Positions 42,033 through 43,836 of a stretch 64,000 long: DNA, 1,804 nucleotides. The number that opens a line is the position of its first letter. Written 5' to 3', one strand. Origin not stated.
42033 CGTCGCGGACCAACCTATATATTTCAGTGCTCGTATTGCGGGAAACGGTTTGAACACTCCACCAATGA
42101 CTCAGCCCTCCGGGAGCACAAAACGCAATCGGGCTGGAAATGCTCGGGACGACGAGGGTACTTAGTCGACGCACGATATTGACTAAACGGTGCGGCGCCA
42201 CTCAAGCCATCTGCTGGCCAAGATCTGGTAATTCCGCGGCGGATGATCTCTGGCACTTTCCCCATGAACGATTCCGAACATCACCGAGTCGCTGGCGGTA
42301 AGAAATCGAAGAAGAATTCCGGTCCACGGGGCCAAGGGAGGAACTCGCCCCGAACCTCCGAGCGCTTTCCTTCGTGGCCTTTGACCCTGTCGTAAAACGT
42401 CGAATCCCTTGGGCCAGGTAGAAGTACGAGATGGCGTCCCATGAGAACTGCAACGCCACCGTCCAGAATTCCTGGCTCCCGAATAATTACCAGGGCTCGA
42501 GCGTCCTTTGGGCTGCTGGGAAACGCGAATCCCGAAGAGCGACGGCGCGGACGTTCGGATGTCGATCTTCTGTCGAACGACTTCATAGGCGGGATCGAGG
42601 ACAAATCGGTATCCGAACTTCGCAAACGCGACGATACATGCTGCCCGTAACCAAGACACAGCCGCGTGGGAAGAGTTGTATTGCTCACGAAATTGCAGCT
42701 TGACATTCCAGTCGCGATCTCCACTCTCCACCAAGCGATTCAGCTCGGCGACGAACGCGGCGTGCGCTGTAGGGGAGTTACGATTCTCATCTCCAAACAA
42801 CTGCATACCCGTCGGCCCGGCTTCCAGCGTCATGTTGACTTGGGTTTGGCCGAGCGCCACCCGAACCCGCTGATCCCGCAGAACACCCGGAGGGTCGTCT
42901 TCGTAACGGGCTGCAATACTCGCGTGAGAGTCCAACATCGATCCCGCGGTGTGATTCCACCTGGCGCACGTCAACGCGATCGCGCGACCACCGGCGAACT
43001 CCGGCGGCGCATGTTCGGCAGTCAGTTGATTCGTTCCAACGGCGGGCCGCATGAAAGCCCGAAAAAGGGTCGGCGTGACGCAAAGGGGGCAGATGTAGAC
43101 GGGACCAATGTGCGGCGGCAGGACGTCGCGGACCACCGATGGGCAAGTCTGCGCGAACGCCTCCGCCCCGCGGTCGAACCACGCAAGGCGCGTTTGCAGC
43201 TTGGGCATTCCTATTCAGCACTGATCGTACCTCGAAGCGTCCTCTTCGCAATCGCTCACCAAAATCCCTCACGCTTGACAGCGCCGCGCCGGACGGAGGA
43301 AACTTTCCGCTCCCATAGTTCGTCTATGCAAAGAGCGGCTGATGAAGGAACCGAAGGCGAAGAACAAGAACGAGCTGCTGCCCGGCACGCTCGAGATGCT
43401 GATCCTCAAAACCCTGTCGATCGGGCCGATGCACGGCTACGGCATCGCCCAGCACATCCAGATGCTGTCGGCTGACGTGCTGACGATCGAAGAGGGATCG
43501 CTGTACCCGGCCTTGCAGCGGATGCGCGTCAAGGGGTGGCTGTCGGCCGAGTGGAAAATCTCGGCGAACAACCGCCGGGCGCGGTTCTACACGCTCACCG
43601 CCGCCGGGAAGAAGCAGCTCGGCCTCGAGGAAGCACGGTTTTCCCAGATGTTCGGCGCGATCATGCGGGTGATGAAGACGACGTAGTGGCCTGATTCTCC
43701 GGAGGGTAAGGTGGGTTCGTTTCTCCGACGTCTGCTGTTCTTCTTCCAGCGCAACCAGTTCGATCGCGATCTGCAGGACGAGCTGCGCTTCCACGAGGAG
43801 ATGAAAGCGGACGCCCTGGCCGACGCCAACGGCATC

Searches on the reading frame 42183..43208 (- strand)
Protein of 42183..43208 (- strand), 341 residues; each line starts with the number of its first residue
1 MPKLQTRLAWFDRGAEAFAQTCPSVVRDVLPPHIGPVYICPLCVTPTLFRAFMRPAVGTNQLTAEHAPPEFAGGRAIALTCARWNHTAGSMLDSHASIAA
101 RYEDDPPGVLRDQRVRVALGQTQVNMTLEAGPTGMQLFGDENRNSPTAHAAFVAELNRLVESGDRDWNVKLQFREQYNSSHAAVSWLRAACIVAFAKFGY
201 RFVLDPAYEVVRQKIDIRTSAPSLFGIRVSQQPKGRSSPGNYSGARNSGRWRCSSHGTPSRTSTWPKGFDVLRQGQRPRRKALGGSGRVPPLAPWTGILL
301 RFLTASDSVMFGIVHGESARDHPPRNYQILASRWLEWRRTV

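Call 7: search_protein_families(library=ncbifam, proteins=[window:42183-43208:-])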
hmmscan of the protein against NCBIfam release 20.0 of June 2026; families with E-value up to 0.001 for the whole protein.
window:42183-43208:- (341 aa): 0 families

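Call 8: search_protein_families(library=pfam, proteins=[window:42183-43208:-])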
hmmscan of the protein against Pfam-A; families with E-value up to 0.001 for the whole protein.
window:42183-43208:- (341 aa): 0 families

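Call 40: search_protein_families(library=padloc, proteins=[window:42183-43208:-], max_evalue=0.01)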
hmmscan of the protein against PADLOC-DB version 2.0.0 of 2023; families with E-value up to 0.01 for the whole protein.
window:42183-43208:- (341 aa): 0 families

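Call 41: search_solved_structures(query=window:42183-43208:-, max_evalue=1)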
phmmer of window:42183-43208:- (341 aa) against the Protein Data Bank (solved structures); distinct sequences matched with E-value up to 1: 0.
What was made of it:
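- Tried and rejected: orf341: no hit in Pfam, NCBIfam, PADLOC or PDB sequences (calls 7, 8, 40, 41).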

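Call 68: search_protein_representatives(protein=window:42183-43208:-)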
Query: 341 residues. Proteins with E-value up to 0.001 (for the whole library): 1399; up to 1e-10: 503; up to 1e-30: 15. The best 150 are listed.
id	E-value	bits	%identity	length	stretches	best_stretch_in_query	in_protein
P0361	2.1e-234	793.5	100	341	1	1-341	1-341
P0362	3.7e-93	329.0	79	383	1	40-235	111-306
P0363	1.0e-68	248.6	86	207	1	1-132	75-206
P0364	6.7e-62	226.2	53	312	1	4-221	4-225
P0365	3.6e-45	171.2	42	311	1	3-226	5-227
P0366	4.1e-44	167.7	55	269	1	1-162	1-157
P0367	1.9e-41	158.9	41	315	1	6-229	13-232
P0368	2.3e-35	138.9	50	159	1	3-158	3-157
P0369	6.0e-32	127.7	43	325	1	5-230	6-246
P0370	8.7e-32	127.2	50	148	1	2-138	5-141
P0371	1.2e-31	126.7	42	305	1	3-215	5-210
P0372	2.0e-31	126.0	52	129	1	37-165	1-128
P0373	3.2e-31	125.3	46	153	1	5-149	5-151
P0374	4.4e-31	124.9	40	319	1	5-216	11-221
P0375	8.2e-31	123.9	37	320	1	7-216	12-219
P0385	1.6e-27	113.1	37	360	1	32-218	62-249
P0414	3.1e-22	95.8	32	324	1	25-270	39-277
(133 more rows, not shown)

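Call 69: search_protein_families(library=pfam, proteins=[P0362, P0364, P0365, P0367, P0369, P0371, P0374, P0375, P0385, P0414], max_evalue=0.01)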
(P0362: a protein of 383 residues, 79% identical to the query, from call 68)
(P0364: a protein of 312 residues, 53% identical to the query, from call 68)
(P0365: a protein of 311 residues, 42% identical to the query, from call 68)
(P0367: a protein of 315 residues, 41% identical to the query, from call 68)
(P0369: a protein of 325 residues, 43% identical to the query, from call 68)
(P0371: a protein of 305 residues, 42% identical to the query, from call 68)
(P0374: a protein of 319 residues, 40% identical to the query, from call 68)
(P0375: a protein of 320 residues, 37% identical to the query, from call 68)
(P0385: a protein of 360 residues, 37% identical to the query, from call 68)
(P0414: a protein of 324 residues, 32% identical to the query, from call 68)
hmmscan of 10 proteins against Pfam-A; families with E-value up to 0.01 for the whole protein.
P0362 (383 aa): 2 families
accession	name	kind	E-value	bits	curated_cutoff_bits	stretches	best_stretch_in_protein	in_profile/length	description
PF01551.29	Peptidase_M23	-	2.3e-05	24.9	28.7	1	43-80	2-39/96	Peptidase family M23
PF14279.12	HNH_5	-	0.00023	21.4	27.5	1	131-168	11-52/56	HNH endonuclease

P0364 (312 aa): 1 family
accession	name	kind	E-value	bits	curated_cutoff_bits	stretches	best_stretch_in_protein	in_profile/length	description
PF14279.12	HNH_5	-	0.00024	21.4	27.5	1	59-98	10-53/56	HNH endonuclease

P0365 (311 aa): 1 family
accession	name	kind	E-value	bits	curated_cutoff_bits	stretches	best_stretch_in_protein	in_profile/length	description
PF14279.12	HNH_5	-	6.5e-06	26.4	27.5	1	62-100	11-53/56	HNH endonuclease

P0367 (315 aa): 1 family
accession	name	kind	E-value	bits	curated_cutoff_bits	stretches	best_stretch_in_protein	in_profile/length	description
PF14279.12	HNH_5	-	1.9e-07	31.3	27.5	1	46-99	1-53/56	HNH endonuclease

P0369 (325 aa): 1 family
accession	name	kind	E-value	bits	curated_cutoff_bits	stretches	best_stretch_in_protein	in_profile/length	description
PF14279.12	HNH_5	-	0.0031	17.9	27.5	1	62-104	8-54/56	HNH endonuclease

P0371 (305 aa): 1 family
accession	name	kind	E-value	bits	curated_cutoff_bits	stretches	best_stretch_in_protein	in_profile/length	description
PF14279.12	HNH_5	-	2.2e-09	37.6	27.5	1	41-95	1-54/56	HNH endonuclease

P0374 (319 aa): 1 family
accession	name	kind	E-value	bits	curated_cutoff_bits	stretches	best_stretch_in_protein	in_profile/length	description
PF14279.12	HNH_5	-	9.1e-08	32.4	27.5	1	58-97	10-53/56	HNH endonuclease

P0375 (320 aa): 1 family
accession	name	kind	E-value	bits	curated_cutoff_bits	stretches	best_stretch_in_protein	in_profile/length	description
PF14279.12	HNH_5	-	2.2e-07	31.1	27.5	1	56-97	8-53/56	HNH endonuclease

P0385 (360 aa): 1 family
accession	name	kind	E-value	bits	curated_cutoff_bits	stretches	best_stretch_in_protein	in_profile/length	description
PF14279.12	HNH_5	-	4.1e-05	23.9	27.5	1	91-128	12-53/56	HNH endonuclease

P0414 (324 aa): 1 family
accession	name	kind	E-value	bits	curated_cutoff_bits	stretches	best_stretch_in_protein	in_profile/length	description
PF14279.12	HNH_5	-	4.4e-07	30.2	27.5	1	67-106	9-52/56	HNH endonuclease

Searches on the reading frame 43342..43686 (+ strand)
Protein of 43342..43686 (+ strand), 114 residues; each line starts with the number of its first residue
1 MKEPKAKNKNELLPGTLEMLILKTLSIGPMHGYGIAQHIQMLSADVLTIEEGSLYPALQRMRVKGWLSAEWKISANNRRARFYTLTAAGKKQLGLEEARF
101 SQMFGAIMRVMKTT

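Call 7: search_protein_families(library=ncbifam, proteins=[window:43342-43686:+])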
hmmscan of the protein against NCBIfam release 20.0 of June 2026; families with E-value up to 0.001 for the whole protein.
window:43342-43686:+ (114 aa): 4 families
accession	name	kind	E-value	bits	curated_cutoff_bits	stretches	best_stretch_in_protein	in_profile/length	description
TIGR03433.1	padR_acidobact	paralog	2.4e-42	143.1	101.8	1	14-112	2-100/101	PadR family transcriptional regulator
NF053635.1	TransRegRv3488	equivalog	1.3e-09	38.2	140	1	11-103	3-91/98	Rv3488 family transcriptional regulator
NF006931.0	PRK09416.1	equivalog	7.1e-09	35.9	112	1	19-97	46-119/135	PadR family transcriptional regulator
TIGR02719.1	repress_PhaQ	equivalog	2.7e-07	31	139.35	1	2-101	15-107/138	poly-beta-hydroxybutyrate-responsive repressor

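Call 8: search_protein_families(library=pfam, proteins=[window:43342-43686:+])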
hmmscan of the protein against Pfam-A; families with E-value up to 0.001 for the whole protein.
window:43342-43686:+ (114 aa): 1 family
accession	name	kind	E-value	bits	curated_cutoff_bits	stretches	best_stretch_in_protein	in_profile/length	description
PF03551.20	PadR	-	1.7e-20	73.2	27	1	21-93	1-73/75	Transcriptional regulator PadR-like family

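Call 11: find_homologous_proteins(query=window:43342-43683:+)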
Query window:43342-43683:+ (114 aa): 8000 proteins with E <= 0.001 among 8000 candidates; the best 120 are listed.
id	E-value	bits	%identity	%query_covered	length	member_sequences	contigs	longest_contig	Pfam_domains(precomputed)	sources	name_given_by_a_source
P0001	8.5e-62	224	91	100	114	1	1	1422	PF03551.21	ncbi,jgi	jgi:transcriptional regulator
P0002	2.1e-61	222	89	100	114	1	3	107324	PF03551.21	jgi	jgi:PadR family transcriptional regulator PadR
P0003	2.2e-61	222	92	100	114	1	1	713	PF03551.21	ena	-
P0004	2.4e-61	222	91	100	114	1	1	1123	PF03551.21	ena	-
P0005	3.3e-61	222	91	100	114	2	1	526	PF03551.21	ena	-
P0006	5.9e-61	221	91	100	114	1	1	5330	PF03551.21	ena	-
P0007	6.5e-61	221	90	100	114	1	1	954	PF03551.21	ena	-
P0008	8.5e-61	221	89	100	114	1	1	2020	PF03551.21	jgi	jgi:PadR family transcriptional regulator PadR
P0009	1.1e-60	220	89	100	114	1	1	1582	PF03551.21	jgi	jgi:PadR family transcriptional regulator PadR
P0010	1.1e-60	220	88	100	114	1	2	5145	PF03551.21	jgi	jgi:transcriptional regulator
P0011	1.4e-60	220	90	100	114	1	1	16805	PF03551.21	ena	-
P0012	1.5e-60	220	92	100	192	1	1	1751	PF13360.14,PF03551.21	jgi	jgi:PadR family transcriptional regulator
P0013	1.7e-60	220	89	100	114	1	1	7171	PF03551.21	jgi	jgi:PadR family transcriptional regulator, regulatory protein PadR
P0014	2.2e-60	219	88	100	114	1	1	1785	PF03551.21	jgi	jgi:transcriptional regulator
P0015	2.3e-60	219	89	100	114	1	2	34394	PF03551.21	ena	-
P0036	2.2e-59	216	94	95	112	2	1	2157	PF03551.21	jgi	jgi:transcriptional regulator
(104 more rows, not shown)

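Call 12: find_related_loci(query=window:43342-43683:+, collection=genome_contigs, flank=10000)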
Query window:43342-43683:+ (114 aa) in genome_contigs; peptide patterns used: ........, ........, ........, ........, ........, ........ (x = any residue, [..] = any of these).
600 stretches matched a pattern (row limit reached: there are more); 486 encode a relative of the query (tblastn E <= 1e-3); the best 80 are kept; 80 distinct loci.
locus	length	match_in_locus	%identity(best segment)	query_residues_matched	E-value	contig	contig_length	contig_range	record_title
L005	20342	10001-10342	90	1-114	2e-66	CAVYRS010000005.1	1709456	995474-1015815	MAG: uncultured Acidobacteriota bacterium isolate MFD06229.bin.2.32 genome assembly, contig: contig_691, whole genome sh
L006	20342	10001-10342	90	1-114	2e-66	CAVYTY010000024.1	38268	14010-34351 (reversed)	MAG: uncultured Acidobacteriota bacterium isolate MFD05567.bin.2.47 genome assembly, contig: contig_577, whole genome sh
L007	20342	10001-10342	89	1-114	5e-66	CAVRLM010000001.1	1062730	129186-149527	MAG: uncultured Acidobacteriaceae bacterium isolate MFD05521.bin.1.25 genome assembly, contig: contig_16122, whole genom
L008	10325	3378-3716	88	1-113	2e-65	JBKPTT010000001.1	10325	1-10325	MAG: Acidobacteriota bacterium isolate GM_HAYS_MAG_00049 GM_HAYS_000000738558, whole genome shotgun sequence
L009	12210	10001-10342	89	1-114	2e-65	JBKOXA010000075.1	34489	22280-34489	MAG: Acidobacteriota bacterium isolate GM_EKS_MAG_00001 GM_EKS_000000636552, whole genome shotgun sequence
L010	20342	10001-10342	89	1-114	2e-65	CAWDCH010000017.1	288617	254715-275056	MAG: Vicinamibacteria bacterium isolate MFD04850.bin.1.102 genome assembly, contig: contig_48942, whole genome shotgun s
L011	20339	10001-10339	88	1-113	4e-65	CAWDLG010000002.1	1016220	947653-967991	MAG: Terriglobales bacterium isolate MFD04944.bin.1.147 genome assembly, contig: contig_30944, whole genome shotgun sequ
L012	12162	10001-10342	88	1-114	6e-65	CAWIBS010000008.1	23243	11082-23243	MAG: Vicinamibacterales bacterium isolate MFD09267.bin.2.322 genome assembly, contig: contig_147682, whole genome shotgu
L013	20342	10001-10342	89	1-114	2e-64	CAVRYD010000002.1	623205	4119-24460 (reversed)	MAG: uncultured Acidobacteriota bacterium isolate MFD02199.bin.2.70 genome assembly, contig: contig_15140, whole genome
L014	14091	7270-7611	88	1-114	3e-64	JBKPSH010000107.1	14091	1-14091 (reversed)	MAG: Acidobacteriota bacterium isolate GS_EKS_MAG_00027 GS_EKS_000001317597, whole genome shotgun sequence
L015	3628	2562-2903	88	1-114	3e-64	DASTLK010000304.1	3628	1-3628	MAG TPA_asm: Vicinamibacteria bacterium isolate SMAG_U2771 k141_1697170, whole genome shotgun sequence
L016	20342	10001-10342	88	1-114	2e-64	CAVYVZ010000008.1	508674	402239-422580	MAG: uncultured Acidobacteriota bacterium isolate MFD09206.bin.2.2 genome assembly, contig: contig_3736, whole genome sh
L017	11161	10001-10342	88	1-114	6e-64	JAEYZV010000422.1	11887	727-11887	MAG: Acidobacteria bacterium isolate OH_CBrB_117 k127_3639816, whole genome shotgun sequence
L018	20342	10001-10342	87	1-114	4e-64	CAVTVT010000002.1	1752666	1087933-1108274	MAG: Vicinamibacterales bacterium isolate MFD04944.bin.2.207 genome assembly, contig: contig_17589, whole genome shotgun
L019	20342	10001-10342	85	1-114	7e-64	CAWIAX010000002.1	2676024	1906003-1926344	MAG: uncultured Acidobacteriota bacterium isolate MFD01275.bin.2.119 genome assembly, contig: contig_2555, whole genome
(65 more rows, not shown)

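Call 30: find_encoding_contigs(protein=window:43342-43686:+, flank=10000, max_places=10)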
Protein window:43342-43686:+ (114 aa): no gene with exactly this product is on record in the collection.

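Call 34: find_encoding_contigs(protein=P0036, flank=5000, max_places=4)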
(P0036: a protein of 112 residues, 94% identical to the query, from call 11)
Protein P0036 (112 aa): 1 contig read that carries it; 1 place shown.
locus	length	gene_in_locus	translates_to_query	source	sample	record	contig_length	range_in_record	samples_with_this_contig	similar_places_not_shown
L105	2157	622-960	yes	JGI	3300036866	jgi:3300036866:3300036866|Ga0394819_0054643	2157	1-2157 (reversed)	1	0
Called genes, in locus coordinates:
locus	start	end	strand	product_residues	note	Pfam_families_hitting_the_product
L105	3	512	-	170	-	?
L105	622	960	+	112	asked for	PF03551:PadR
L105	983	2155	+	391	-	?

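Call 35: find_encoding_contigs(protein=P0012, flank=5000, max_places=4)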
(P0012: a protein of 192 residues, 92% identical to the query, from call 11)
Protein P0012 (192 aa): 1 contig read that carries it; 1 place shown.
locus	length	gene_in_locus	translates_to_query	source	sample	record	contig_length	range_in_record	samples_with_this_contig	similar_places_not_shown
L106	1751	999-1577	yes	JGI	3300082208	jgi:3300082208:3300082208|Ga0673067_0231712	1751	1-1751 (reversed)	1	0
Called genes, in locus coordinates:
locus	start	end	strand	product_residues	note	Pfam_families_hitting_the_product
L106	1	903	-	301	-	?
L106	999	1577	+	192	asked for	PF13360:PQQ_2 (weak), PF03551:PadR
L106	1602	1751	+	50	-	?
